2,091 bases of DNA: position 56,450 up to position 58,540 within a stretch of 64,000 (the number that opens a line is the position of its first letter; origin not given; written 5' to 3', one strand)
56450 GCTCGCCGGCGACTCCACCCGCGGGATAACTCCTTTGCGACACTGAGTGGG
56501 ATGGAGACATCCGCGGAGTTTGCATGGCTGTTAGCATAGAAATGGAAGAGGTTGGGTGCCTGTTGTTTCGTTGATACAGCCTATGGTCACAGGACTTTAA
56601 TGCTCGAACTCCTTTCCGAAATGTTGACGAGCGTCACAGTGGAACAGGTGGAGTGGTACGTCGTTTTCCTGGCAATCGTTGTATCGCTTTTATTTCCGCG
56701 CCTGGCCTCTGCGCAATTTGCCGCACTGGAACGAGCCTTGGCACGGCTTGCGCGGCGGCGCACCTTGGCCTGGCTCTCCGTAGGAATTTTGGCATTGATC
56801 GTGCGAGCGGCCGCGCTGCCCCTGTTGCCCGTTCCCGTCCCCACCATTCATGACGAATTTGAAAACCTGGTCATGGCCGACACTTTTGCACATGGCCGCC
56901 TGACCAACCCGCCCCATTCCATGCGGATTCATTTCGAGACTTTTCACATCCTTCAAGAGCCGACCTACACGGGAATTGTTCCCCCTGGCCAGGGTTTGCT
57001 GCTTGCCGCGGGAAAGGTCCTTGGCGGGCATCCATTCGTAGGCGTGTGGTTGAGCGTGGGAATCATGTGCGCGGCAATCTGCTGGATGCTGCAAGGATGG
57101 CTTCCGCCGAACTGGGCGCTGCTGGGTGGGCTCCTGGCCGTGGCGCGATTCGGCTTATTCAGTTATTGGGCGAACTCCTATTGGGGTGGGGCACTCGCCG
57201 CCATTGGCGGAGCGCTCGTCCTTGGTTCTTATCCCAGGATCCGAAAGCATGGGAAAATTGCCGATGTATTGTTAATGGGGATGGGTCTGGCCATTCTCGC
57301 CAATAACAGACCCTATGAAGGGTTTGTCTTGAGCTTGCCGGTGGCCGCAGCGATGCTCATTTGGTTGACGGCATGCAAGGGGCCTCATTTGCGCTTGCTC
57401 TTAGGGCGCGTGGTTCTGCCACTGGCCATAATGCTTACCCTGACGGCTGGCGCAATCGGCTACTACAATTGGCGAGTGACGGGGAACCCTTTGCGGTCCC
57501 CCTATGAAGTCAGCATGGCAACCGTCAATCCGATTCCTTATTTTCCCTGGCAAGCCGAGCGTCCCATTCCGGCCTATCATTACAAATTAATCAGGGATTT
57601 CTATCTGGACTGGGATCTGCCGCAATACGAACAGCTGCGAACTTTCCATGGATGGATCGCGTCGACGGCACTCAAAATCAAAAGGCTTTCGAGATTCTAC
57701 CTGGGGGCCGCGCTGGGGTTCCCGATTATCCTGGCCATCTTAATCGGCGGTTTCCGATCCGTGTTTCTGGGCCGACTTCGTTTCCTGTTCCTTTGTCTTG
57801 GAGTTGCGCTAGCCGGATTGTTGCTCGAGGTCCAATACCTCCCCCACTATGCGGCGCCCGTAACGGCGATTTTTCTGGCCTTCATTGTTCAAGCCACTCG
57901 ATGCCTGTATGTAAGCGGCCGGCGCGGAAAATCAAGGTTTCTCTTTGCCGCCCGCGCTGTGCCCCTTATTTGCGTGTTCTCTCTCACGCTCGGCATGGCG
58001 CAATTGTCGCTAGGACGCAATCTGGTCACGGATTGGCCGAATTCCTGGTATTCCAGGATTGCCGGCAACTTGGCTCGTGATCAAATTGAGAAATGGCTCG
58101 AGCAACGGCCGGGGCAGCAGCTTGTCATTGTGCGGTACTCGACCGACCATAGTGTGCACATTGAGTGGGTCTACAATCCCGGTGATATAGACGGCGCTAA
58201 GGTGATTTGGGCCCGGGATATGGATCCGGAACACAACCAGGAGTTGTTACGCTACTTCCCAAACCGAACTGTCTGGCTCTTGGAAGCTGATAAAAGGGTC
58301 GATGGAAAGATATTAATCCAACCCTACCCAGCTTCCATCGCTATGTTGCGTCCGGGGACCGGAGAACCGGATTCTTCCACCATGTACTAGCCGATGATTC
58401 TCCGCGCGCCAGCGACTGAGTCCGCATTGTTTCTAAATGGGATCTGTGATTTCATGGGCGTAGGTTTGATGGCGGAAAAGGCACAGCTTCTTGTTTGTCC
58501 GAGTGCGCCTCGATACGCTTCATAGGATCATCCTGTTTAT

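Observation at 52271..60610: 8-kb glycosylation-type gene block splits the conserved trmD-rplS junction: candidate undescribed periplasmic glycosylation system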

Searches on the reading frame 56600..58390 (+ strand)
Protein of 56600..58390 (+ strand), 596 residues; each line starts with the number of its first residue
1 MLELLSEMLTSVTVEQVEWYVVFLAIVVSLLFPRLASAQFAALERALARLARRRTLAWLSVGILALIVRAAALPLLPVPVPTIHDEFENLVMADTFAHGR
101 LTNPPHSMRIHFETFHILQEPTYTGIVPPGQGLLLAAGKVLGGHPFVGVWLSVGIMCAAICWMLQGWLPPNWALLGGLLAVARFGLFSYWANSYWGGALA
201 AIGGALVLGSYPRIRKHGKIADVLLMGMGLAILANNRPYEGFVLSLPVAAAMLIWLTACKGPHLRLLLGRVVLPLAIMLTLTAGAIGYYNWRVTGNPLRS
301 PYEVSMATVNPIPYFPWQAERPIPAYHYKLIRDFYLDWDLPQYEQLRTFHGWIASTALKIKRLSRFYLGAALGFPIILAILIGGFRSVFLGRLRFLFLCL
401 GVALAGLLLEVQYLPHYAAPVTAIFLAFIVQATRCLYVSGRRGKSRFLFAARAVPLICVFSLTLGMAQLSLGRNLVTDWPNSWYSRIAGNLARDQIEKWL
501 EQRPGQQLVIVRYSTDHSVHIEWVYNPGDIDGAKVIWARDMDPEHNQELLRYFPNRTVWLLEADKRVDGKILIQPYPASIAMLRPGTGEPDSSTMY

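Call 3: search_protein_families(library=pfam, proteins=[window:56600-58390:+], max_evalue=0.1)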
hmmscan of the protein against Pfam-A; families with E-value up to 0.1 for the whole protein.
window:56600-58390:+ (596 aa): 0 families

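Call 4: search_protein_families(library=ncbifam, proteins=[window:56600-58390:+], max_evalue=0.1)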
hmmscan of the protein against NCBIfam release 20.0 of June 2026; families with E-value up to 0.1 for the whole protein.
window:56600-58390:+ (596 aa): 1 family
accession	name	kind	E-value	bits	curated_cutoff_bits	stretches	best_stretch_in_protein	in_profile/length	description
NF002743.0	PRK02733.1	equivalog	0.082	12.7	69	0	242-258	9-25/44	photosystem I reaction center subunit IX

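Call 14: find_homologous_proteins(query=window:56600-58390:+)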
Query window:56600-58390:+ (596 aa): 6505 proteins with E <= 0.001 among 8000 candidates; the best 120 are listed.
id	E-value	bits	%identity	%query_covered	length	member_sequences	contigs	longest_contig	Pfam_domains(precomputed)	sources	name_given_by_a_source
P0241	0.0e+0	1306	95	100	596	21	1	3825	-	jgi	jgi:hypothetical protein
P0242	0.0e+0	1171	85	100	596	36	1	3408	-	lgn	-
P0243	0.0e+0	1170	84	100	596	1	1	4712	-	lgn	-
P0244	0.0e+0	1108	81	100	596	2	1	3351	-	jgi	-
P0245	0.0e+0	1088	79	100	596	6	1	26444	-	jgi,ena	-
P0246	0.0e+0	1065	77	100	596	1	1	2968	-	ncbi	-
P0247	0.0e+0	1063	77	100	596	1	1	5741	-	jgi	jgi:hypothetical protein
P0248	0.0e+0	1028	74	100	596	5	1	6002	-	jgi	jgi:hypothetical protein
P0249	0.0e+0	1010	73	100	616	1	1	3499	-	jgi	jgi:hypothetical protein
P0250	3.2e-289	979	71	99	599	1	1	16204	-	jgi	jgi:hypothetical protein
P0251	3.1e-287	972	71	100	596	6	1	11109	-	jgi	jgi:hypothetical protein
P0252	1.8e-282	956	70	100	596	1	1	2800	-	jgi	jgi:hypothetical protein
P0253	9.5e-279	944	80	88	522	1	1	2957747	-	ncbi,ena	-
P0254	4.5e-246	836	61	96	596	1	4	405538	-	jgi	jgi:hypothetical protein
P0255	1.4e-241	821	73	81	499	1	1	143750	-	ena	-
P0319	5.5e-169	582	47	97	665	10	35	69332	-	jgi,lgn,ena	jgi:hypothetical protein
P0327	3.7e-168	579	51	90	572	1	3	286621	-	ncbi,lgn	-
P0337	1.3e-167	577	48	94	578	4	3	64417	-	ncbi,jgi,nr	ncbi:MAG TPA: hypothetical protein VGW77_18730 [Candidatus Binatia bacterium]|jgi:hypothetical prote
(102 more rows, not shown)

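Call 27: predict_structure(alignment_id=A2)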
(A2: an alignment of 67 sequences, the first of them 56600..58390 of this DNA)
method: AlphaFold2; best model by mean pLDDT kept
length: 596 residues; sequences in the alignment: 67
mean_pLDDT: 91.9   pTM: 0.92
mean pLDDT of the five models: 91.9, 91.6, 90.8, 89.6, 89.4
residues with pLDDT >= 90: 484; 70-90: 79; 50-70: 20; < 50: 13
segments of 3 or more residues with pLDDT < 50: 584-596
pLDDT, mean of each block of 10 residues (from residue 1): 86 90 97 93 94 97 97 90 92 97 95 93 96 97 97 98 97 98 91 92 98 96 98 97 98 96 95 97 98 97 93 93 91 93 94 94 92 95 82 94 95 92 97 93 88 96 90 71 67 95 97 90 93 96 94 96 92 85 50 40
secondary structure, 60 per line:
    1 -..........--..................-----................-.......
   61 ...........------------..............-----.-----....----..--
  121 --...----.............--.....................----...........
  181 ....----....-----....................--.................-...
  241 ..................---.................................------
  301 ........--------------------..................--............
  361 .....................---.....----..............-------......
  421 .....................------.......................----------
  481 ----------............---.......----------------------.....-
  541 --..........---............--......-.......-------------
elements in order: H2-11 H14-31 H37-52 H54-71 H84-97 H109-112 E123-125 H130-142 H145-165 H170-184 H189-192 H198-217 H220-236 H238-258 H262-294 H301-308 H329-346 H349-381 H385-389 H394-407 H415-441 H448-470 H491-502 E506-512 E535-539 H543-552 E556-567 E570-575 H577-583

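Call 29: fold_search(model_id=the predicted structure, library=pdb)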
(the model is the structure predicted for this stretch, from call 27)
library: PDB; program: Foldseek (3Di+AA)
matches with E <= 10: 276; with E <= 0.001: 16
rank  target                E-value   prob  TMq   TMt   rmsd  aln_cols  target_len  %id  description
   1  9s6t_A                6.2e-05  1.00  0.45  0.55   9.3       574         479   13  Ternary cryo-EM structure of chicken ALG12 with Dol25-PP-GlcNAc2Man7, Dol25-P-Man, and Fab (released 2026-03-18)
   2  3wak                  7.8e-05  1.00  0.38  0.28  15.7       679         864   10  Crystal structure of the Archaeoglobus fulgidus oligosaccharyltransferase (O29867_ARCFU) in the apo form (released 2013-10-30)
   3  8if8_B                1.1e-04  1.00  0.33  0.32  14.7       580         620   13  Arabinosyltransferase AftA (released 2023-05-31)
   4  5gmy_A                1.2e-04  1.00  0.44  0.33  13.8       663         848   11  Crystal structure of the Archaeoglobus fulgidus oligosaccharyltransferase (O29867_ARCFU) tethered with an acceptor pep (released 2017-02-01)
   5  8if8_C                1.3e-04  1.00  0.33  0.33  17.8       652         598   14  Arabinosyltransferase AftA (released 2023-05-31)
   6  6gxc_A                1.3e-04  1.00  0.44  0.38  11.5       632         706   12  Bacterial oligosaccharyltransferase PglB in complex with an inhibitory peptide and a reactive lipid-linked oligosaccha (released 2018-11-14)
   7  5ogl_A                1.6e-04  1.00  0.44  0.38  10.6       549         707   12  Structure of bacterial oligosaccharyltransferase PglB in complex with an acceptor peptide and an lipid-linked oligosac (released 2017-10-25)
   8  3rce_A                1.7e-04  1.00  0.36  0.33  11.2       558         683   12  Bacterial oligosaccharyltransferase PglB (released 2011-06-15)
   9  5ezm                  2.0e-04  1.00  0.44  0.48   9.7       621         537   12  Crystal Structure of ArnT from Cupriavidus metallidurans in the apo state (released 2016-02-17)
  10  3waj                  2.0e-04  1.00  0.44  0.34  13.2       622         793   12  Crystal structure of the Archaeoglobus fulgidus oligosaccharyltransferase (O29867_ARCFU) complex with Zn and sulfate (released 2013-10-30)
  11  7e9s_A                2.7e-04  1.00  0.38  0.28  15.6       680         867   10  Archaeal oligosaccharyltransferase AglB from Archaeoglobus fulgidus in complex with an inhibitory peptide and a dolich (released 2021-09-08)
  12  7oci_F                2.8e-04  1.00  0.39  0.37  13.6       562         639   13  Cryo-EM structure of yeast Ost6p containing oligosaccharyltransferase complex (released 2022-02-16)
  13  5f15                  5.9e-04  1.00  0.45  0.48   8.9       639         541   11  Crystal Structure of ArnT from Cupriavidus metallidurans bound to Undecaprenyl phosphate (released 2016-02-17)
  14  9s6s_A                5.9e-04  1.00  0.36  0.39  12.9       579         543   12  Ternary cryo-EM structure of human ALG9 with Dol25-PP-GlcNAc2Man6, Dol25-P-Man and Fab (released 2026-03-18)
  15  6c26_A                6.2e-04  1.00  0.43  0.40  13.4       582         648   12  The Cryo-EM structure of a eukaryotic oligosaccharyl transferase complex (released 2018-01-31)
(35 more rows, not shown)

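Call 36: search_protein_families(library=pfam, alignment_id=A2, max_evalue=0.01)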
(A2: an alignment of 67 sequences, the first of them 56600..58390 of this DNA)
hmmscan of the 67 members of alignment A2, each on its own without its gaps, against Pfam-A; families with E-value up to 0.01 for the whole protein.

A. member 1, window:56600-58390:+ (596 aa): 0 families

B. families by the number of members that match (of 67 scanned): 0 families

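Call 38: search_solved_structures(query=A2, max_evalue=10)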
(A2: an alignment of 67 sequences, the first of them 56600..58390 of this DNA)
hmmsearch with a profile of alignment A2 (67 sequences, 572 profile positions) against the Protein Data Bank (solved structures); distinct sequences matched with E-value up to 10: 0.

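Call 40: find_encoding_contigs(protein=P0337, flank=8000, max_places=2)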
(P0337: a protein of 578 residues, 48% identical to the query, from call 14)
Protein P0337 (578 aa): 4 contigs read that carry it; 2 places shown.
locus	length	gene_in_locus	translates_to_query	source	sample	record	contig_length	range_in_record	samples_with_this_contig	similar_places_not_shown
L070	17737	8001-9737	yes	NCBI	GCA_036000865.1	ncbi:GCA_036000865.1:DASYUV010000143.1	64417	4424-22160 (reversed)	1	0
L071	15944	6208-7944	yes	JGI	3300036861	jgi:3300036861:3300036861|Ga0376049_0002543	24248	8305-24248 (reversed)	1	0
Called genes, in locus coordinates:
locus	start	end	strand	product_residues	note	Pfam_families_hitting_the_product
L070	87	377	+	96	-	-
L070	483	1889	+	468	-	-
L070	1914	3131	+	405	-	PF08323:Glyco_transf_5 (weak), PF13439:Glyco_transf_4, PF13579:Glyco_trans_4_4, PF20706:GT4-conflict, PF00534:Glycos_transf_1, PF13692:Glyco_trans_1_4, PF13524:Glyco_trans_1_2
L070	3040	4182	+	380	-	PF00535:Glycos_transf_2, PF13641:Glyco_tranf_2_3 (weak)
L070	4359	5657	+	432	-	PF04932:Wzy_C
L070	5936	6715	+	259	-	PF00535:Glycos_transf_2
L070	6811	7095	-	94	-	-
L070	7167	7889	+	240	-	PF13489:Methyltransf_23, PF07021:MetW (weak), PF13847:Methyltransf_31, PF08241:Methyltransf_11, PF08242:Methyltransf_12, PF13649:Methyltransf_25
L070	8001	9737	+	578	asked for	-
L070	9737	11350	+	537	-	-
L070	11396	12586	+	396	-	PF00534:Glycos_transf_1, PF13692:Glyco_trans_1_4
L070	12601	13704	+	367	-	PF13439:Glyco_transf_4, PF13579:Glyco_trans_4_4, PF00534:Glycos_transf_1, PF13692:Glyco_trans_1_4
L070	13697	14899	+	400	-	PF00657:Lipase_GDSL (weak), PF13472:Lipase_GDSL_2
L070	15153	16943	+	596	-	PF02543:Carbam_trans_N, PF16861:Carbam_trans_C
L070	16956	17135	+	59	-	-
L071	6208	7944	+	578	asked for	-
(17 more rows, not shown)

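Call 41: find_encoding_contigs(protein=P0327, flank=8000, max_places=2)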
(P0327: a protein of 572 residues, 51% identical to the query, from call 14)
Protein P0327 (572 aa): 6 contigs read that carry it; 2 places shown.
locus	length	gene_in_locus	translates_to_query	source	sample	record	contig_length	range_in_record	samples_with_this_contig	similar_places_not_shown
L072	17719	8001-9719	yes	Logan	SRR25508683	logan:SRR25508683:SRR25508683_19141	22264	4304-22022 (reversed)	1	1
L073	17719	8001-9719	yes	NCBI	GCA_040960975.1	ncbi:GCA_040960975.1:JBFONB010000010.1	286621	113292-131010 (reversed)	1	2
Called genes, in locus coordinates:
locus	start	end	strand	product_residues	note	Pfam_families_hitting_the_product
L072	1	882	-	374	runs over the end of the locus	?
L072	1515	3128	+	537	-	-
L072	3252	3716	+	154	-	-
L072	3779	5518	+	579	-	PF13231:PMT_2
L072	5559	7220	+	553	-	PF13231:PMT_2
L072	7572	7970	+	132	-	-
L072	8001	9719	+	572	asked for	-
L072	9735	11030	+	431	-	PF09594:GT87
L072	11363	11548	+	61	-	PF04964:Flp_Fap (faint)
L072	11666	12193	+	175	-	PF01478:Peptidase_A24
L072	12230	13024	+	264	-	PF08666:SAF (weak), PF16976:RcpC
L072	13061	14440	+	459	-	PF13629:T2SS-T3SS_pil_N, PF00263:Secretin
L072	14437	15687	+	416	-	PF00072:Response_reg, PF01656:CbiA (faint), PF06564:CBP_BcsQ, PF13614:AAA_31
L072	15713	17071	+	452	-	PF00437:T2SSE, PF00005:ABC_tran (weak)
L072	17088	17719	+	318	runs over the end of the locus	PF00482:T2SSF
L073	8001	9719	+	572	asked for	-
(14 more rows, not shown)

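Call 42: find_encoding_contigs(protein=P0319, flank=8000, max_places=3)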
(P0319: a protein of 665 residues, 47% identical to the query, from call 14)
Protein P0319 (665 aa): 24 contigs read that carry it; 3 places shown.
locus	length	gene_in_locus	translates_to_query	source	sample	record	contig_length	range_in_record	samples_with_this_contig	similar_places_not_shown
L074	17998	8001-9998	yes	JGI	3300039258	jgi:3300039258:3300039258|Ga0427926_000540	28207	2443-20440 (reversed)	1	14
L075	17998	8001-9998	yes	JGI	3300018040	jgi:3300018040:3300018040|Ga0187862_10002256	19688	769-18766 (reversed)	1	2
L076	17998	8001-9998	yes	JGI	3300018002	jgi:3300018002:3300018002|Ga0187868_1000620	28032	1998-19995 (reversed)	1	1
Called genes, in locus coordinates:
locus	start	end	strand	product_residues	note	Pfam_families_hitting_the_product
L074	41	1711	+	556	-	-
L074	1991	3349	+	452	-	-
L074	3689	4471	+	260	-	PF13641:Glyco_tranf_2_3 (faint), PF00535:Glycos_transf_2, PF10111:Glyco_tranf_2_2 (faint)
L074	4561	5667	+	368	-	PF01041:DegT_DnrJ_EryC1, PF00155:Aminotran_1_2 (faint), PF01212:Beta_elim_lyase (weak), PF01053:Cys_Met_Meta_PP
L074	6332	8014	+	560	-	PF27757:Competence-induced_Ccs4_N (faint), PF13231:PMT_2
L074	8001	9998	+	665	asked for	-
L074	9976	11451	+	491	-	PF00890:FAD_binding_2 (faint), PF01266:DAO (faint), PF13450:NAD_binding_8, PF01593:Amino_oxidase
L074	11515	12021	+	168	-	PF13489:Methyltransf_23, PF13847:Methyltransf_31 (faint), PF08241:Methyltransf_11, PF08242:Methyltransf_12 (weak), PF13649:Methyltransf_25 (weak)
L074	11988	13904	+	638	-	-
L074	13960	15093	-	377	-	PF00535:Glycos_transf_2, PF26629:GT2_TM_C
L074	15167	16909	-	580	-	-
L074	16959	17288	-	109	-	-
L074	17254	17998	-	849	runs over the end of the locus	PF09586:YfhO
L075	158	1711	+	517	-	-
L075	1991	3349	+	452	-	-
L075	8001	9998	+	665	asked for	-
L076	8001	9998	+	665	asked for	-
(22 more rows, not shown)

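Call 52: find_related_loci(query=A2, collection=metagenome_contigs, flank=8000)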
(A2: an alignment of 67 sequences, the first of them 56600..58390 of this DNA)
Query A2 (596 aa) in metagenome_contigs; peptide patterns used: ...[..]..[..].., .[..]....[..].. (x = any residue, [..] = any of these).
600 stretches matched a pattern (row limit reached: there are more); 595 encode a relative of the query (tblastn E <= 1e-3); the best 80 are kept; 80 distinct loci.
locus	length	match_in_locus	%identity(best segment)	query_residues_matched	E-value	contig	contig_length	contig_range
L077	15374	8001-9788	85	1-596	0e+0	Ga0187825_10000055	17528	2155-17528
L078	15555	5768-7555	79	1-596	0e+0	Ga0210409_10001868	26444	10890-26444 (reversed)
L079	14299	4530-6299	60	1-593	0e+0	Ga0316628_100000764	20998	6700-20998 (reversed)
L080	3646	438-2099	52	29-577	8e-169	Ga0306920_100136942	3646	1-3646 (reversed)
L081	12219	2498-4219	47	21-594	2e-160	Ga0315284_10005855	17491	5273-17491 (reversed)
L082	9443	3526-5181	49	17-565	2e-157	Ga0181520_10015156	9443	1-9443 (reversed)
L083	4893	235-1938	49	17-579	4e-160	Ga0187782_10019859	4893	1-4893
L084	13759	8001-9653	50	10-565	7e-157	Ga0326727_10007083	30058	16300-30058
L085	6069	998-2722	47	8-591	3e-157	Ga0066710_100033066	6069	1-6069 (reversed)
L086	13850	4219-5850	45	33-594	3e-155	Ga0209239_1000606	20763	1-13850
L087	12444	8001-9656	49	17-566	6e-155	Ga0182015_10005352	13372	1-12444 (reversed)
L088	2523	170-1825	49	11-565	3e-163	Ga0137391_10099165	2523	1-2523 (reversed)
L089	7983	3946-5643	49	17-582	4e-153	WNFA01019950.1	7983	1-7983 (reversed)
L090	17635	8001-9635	47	2-565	5e-152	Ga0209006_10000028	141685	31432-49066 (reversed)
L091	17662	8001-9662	49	17-565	1e-151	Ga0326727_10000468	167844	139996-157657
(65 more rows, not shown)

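Call 65: search_protein_representatives(alignment_id=A2)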
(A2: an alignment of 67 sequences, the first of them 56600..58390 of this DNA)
Query: 67 sequences, 572 profile positions. Proteins with E-value up to 0.001 (for the whole library): 8014; up to 1e-10: 6391; up to 1e-30: 3484. The best 150 are listed.
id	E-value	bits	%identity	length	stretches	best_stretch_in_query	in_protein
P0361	4.3e-240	814.5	-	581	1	1-566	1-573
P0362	5.5e-232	787.7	-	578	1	2-568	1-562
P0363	3.2e-223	758.8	-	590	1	2-565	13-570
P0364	2.4e-221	752.6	-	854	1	4-563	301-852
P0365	6.2e-220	747.9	-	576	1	5-566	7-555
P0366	1.9e-219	746.3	-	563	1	2-563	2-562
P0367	4.5e-219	745.1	-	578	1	3-568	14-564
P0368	1.1e-217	740.5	-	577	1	3-564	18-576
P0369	2.7e-216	735.9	-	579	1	2-568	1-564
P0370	3.1e-215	732.4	-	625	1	3-566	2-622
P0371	1.0e-214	730.7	-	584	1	2-567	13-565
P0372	3.9e-213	725.5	-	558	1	2-565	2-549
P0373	1.7e-212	723.4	-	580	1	3-565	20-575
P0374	5.8e-212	721.6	-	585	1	4-563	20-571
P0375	2.9e-210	716.0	-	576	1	2-567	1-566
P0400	3.0e-193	659.8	-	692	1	11-566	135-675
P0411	5.1e-189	645.8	-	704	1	3-564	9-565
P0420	1.6e-183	627.7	-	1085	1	5-564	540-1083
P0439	2.0e-176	604.3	-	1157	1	5-567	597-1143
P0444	3.5e-174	596.9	-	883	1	4-565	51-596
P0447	6.3e-174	596.0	-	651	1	5-567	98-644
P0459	4.3e-172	590.0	-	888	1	4-564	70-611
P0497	1.9e-164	564.8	-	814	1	7-568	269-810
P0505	1.8e-163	561.5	-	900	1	6-567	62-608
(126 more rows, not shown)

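Call 66: search_protein_families(library=pfam, proteins=[P0364, P0420, P0439, P0444, P0459, P0505, P0497, P0400, P0447, P0411], max_evalue=0.001)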
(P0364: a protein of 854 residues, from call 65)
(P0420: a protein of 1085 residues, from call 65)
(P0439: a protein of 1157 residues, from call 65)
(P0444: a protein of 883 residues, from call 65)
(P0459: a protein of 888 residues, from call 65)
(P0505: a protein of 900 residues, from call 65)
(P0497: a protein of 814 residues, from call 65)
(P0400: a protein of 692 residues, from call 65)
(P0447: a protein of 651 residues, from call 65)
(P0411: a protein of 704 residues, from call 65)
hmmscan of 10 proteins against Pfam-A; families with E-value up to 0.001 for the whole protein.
P0364 (854 aa): 1 family
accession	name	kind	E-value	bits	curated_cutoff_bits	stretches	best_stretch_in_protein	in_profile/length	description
PF01040.23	UbiA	-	4.1e-19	69.3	34.2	1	11-249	2-234/250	UbiA prenyltransferase family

P0420 (1085 aa): 5 families
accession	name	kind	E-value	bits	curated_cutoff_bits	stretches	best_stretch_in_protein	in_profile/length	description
PF07719.23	TPR_2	-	1.5e-07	31.4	27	1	440-470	3-33/34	Tetratricopeptide repeat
PF14559.12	TPR_19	-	2.2e-05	25.1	25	1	449-505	2-58/68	Tetratricopeptide repeat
PF00515.34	TPR_1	-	0.00027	21.1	27.8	0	441-470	4-33/34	Tetratricopeptide repeat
PF13432.12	TPR_16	-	0.00091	20.1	32.7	1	443-505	2-64/65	Tetratricopeptide repeat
PF13428.12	TPR_14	-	0.00094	20.1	23.5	0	441-479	4-42/44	Tetratricopeptide repeat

P0439 (1157 aa): 14 families
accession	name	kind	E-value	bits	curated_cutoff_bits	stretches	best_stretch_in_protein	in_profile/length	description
PF23914.1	TPR_CcmH_CycH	-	9.7e-14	51.9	42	1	433-545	40-155/158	Cytochrome c-type biogenesis protein H TPR domain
PF07719.23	TPR_2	-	1.4e-11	44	27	0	446-475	4-33/34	Tetratricopeptide repeat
PF13428.12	TPR_14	-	5.5e-11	42.5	23.5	0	480-518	4-42/44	Tetratricopeptide repeat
PF13432.12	TPR_16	-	2.3e-10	41.2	32.7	1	482-544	2-64/65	Tetratricopeptide repeat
PF14559.12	TPR_19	-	4.2e-10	40.2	25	1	487-552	1-66/68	Tetratricopeptide repeat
PF13181.12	TPR_8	-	8.8e-10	38.4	25.7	0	444-475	2-33/34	Tetratricopeptide repeat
PF13414.12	TPR_11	-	2.1e-08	34.1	26.8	0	429-457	14-42/42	TPR repeat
PF00515.34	TPR_1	-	1.3e-06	28.4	27.8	0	446-475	4-33/34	Tetratricopeptide repeat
PF03704.23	BTAD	-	1.8e-05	25.5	22.1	0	414-471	67-124/146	Bacterial transcriptional activator domain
PF24575.1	TPR_Slam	-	6.4e-05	23.8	35.2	0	482-533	52-103/104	Surface lipoprotein assembly modifier, N-terminal TPR repeats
PF13431.12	TPR_17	-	8.2e-05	23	24.4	0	465-497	1-33/34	Tetratricopeptide repeat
PF13424.12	TPR_12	-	0.00022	21.8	30.1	0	444-501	4-62/77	Tetratricopeptide repeat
PF13231.12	PMT_2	-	0.00026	21.7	26.1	1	115-241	16-136/160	Dolichyl-phosphate-mannose-protein mannosyltransferase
PF13429.12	TPR_15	-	0.00048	20.1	26.2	0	440-504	143-203/280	Tetratricopeptide repeat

P0444 (883 aa): 0 families

P0459 (888 aa): 0 families

P0505 (900 aa): 0 families

P0497 (814 aa): 9 families
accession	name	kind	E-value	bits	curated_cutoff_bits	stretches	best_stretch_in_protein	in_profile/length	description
PF07719.23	TPR_2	-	1.4e-11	44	27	1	188-216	6-34/34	Tetratricopeptide repeat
PF00515.34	TPR_1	-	6.8e-10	38.8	27.8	1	119-145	5-31/34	Tetratricopeptide repeat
PF13414.12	TPR_11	-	1.1e-08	35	26.8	1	125-161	4-40/42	TPR repeat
PF14559.12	TPR_19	-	3.4e-08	34.1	25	1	162-219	4-61/68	Tetratricopeptide repeat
PF13428.12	TPR_14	-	5.7e-08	33.1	23.5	0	119-157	5-43/44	Tetratricopeptide repeat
PF13432.12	TPR_16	-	5.8e-08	33.5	32.7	1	153-216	1-64/65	Tetratricopeptide repeat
PF13371.12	TPR_9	-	5.9e-05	23.4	35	1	180-226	26-72/73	Tetratricopeptide repeat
PF13181.12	TPR_8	-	6.6e-05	23.2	25.7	0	189-216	7-34/34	Tetratricopeptide repeat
PF13374.12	TPR_10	-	0.00047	20.5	27.5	0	120-143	7-30/42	Tetratricopeptide repeat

P0400 (692 aa): 0 families

P0447 (651 aa): 0 families

P0411 (704 aa): 1 family
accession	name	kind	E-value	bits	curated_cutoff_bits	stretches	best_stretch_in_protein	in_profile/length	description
PF12821.13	ThrE_2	-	0.00048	20.8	27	0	152-223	8-80/129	Threonine/Serine exporter, ThrE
